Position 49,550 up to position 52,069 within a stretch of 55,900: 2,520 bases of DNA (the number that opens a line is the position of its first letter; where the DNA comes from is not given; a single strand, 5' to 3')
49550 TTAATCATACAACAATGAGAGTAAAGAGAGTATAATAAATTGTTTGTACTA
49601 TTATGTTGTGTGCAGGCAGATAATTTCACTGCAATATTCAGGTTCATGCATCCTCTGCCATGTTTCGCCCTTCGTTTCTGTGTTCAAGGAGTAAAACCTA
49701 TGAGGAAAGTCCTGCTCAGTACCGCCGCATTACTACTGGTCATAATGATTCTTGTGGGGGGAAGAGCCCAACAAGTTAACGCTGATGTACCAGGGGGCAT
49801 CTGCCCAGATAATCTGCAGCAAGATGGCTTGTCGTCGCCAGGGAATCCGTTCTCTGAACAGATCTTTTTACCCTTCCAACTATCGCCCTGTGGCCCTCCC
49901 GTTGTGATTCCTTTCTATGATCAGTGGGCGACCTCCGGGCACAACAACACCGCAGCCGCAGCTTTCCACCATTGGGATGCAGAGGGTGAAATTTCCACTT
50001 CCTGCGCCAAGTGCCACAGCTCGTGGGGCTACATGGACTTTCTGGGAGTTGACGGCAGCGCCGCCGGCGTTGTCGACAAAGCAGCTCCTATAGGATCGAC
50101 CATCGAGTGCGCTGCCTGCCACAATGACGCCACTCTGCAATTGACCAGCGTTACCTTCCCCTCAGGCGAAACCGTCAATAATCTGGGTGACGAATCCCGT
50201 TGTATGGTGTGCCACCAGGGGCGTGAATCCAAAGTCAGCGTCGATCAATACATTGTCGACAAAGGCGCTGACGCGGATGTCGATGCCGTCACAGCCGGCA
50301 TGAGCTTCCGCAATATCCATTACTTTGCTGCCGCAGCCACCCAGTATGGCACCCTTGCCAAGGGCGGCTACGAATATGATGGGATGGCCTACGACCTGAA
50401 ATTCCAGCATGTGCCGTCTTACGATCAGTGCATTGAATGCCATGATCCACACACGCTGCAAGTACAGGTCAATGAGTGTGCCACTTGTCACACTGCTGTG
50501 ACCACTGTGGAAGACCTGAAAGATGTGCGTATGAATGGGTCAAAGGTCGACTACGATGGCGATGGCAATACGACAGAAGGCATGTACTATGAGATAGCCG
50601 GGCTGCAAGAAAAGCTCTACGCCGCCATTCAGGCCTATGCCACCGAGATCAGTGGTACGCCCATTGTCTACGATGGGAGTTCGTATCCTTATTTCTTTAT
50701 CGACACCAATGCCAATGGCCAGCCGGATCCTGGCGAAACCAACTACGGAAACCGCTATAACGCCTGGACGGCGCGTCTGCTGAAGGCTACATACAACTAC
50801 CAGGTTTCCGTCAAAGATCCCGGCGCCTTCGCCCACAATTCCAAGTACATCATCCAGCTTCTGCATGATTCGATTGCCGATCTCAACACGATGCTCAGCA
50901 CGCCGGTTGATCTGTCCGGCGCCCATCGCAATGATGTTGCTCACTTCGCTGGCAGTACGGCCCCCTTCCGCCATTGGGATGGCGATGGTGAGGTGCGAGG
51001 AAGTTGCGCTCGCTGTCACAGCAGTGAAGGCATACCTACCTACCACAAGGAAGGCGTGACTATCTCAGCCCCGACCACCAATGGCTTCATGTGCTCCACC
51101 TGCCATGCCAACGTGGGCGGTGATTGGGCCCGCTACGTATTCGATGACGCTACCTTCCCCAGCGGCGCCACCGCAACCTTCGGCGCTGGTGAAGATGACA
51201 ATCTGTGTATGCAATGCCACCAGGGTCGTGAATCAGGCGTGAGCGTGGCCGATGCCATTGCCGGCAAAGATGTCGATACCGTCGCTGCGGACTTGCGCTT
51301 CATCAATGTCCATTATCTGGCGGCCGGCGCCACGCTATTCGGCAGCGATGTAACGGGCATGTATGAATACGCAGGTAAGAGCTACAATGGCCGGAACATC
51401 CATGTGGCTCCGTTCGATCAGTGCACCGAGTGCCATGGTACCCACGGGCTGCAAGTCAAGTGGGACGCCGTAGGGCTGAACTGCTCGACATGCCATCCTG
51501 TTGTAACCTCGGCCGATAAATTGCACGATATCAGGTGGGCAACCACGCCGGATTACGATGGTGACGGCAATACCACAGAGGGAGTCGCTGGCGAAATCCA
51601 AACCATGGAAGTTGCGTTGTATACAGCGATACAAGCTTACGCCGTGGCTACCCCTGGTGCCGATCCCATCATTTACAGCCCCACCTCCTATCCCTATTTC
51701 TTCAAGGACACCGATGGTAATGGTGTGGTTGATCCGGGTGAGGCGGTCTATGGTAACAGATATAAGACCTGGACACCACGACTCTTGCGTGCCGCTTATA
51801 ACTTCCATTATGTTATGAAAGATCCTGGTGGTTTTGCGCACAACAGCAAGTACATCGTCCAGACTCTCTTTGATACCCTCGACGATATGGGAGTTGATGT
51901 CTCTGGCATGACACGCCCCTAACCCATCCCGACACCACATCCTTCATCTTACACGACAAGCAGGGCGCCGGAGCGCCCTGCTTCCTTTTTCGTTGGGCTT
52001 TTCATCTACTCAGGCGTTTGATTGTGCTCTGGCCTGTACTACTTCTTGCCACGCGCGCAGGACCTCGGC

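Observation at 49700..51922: Orphan, lower-G+C secreted decahaem cytochrome made of two duplicated 5-haem modules with DxDxDG loops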

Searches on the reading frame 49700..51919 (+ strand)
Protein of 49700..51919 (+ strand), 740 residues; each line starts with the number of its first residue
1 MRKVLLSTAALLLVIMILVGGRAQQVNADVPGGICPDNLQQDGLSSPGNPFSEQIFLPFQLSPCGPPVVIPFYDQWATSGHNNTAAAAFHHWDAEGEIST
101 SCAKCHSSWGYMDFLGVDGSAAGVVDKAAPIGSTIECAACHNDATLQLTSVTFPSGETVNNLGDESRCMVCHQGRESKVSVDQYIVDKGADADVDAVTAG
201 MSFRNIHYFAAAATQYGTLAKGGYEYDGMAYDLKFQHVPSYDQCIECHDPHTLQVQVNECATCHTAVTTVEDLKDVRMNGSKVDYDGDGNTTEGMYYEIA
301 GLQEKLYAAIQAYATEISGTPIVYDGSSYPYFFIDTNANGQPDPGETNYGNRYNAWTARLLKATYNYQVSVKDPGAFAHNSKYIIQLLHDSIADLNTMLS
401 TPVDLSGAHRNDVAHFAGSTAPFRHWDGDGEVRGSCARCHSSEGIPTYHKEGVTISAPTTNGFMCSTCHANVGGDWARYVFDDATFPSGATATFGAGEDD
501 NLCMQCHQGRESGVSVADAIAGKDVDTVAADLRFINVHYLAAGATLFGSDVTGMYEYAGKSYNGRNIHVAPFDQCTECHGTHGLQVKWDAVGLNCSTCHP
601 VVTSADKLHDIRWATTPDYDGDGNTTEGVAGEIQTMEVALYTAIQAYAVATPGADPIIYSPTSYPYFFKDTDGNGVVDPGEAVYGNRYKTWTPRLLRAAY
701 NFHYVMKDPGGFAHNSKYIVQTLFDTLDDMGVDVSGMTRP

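Call 3: search_protein_families(library=pfam, proteins=[window:49700-51919:+], max_evalue=1)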
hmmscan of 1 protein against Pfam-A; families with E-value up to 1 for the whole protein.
window:49700-51919:+ (740 aa): 7 families
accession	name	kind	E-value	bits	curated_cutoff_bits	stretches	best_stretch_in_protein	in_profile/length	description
PF14522.11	Cytochrome_C7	-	2.4e-13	50.1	24.8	4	423-508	3-67/67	Cytochrome c7 and related cytochrome c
PF14537.11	Cytochrom_c3_2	-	6.6e-09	36.6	25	3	243-265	59-79/79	Cytochrome c3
PF02085.21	Cytochrom_CIII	-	4.8e-08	33.7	22.9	2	233-270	21-59/101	Class III cytochrome C family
PF22678.1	Cytochrom_c_NrfB-like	-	0.00024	22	27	1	573-611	34-77/89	Cytochrome c-type protein NrfB-like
PF03264.19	Cytochrom_NNT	-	0.066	13.4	24.1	1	89-145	114-168/174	NapC/NirT cytochrome c family, N-terminal region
PF07965.17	Integrin_B_tail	-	0.082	13.8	33.6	1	240-279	5-46/88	Integrin beta tail domain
PF09699.15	Paired_CXXCH_1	-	0.17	12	20.6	1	458-509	3-38/41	Doubled CXXCH motif (Paired_CXXCH_1)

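Call 4: search_protein_families(library=ncbifam, proteins=[window:49700-51919:+], max_evalue=1)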
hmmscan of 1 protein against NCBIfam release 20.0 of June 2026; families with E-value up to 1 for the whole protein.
window:49700-51919:+ (740 aa): 7 families
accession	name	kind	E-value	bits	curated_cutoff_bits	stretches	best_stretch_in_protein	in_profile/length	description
NF008659.0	PRK11659.1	equivalog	3.7e-05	23.5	184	1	435-509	48-119/188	cytochrome c nitrite reductase pentaheme subunit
TIGR03508.1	decahem_SO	subfamily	0.00012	21.7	192.2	2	435-511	4-81/258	DmsE family decaheme c-type cytochrome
TIGR04041.1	activase_YjjW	hypoth_equivalog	0.0012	18.4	250.2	1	243-286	30-68/276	YjjW family glycine radical enzyme activase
TIGR03146.1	cyt_nit_nrfB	equivalog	0.0041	17.4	166.6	1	435-510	13-94/145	cytochrome c nitrite reductase pentaheme subunit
NF045713.1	CxxCH_16_HmcA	equivalog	0.026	13.1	400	1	100-182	319-395/541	sulfate respiration complex hexadecaheme cytochrome HmcA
TIGR04257.1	nanowire_3heme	domain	0.32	11.2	40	0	422-470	14-59/75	c(7)-type cytochrome triheme domain-containing protein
TIGR01905.1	paired_CXXCH_1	subfamily_domain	0.9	9.5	25.2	1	237-252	1-17/41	doubled CXXCH domain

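Call 6: search_solved_structures(query=window:49700-51919:+, max_evalue=1, show_alignments=2)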
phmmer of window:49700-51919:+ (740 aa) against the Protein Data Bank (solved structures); distinct sequences matched with E-value up to 1: 0.
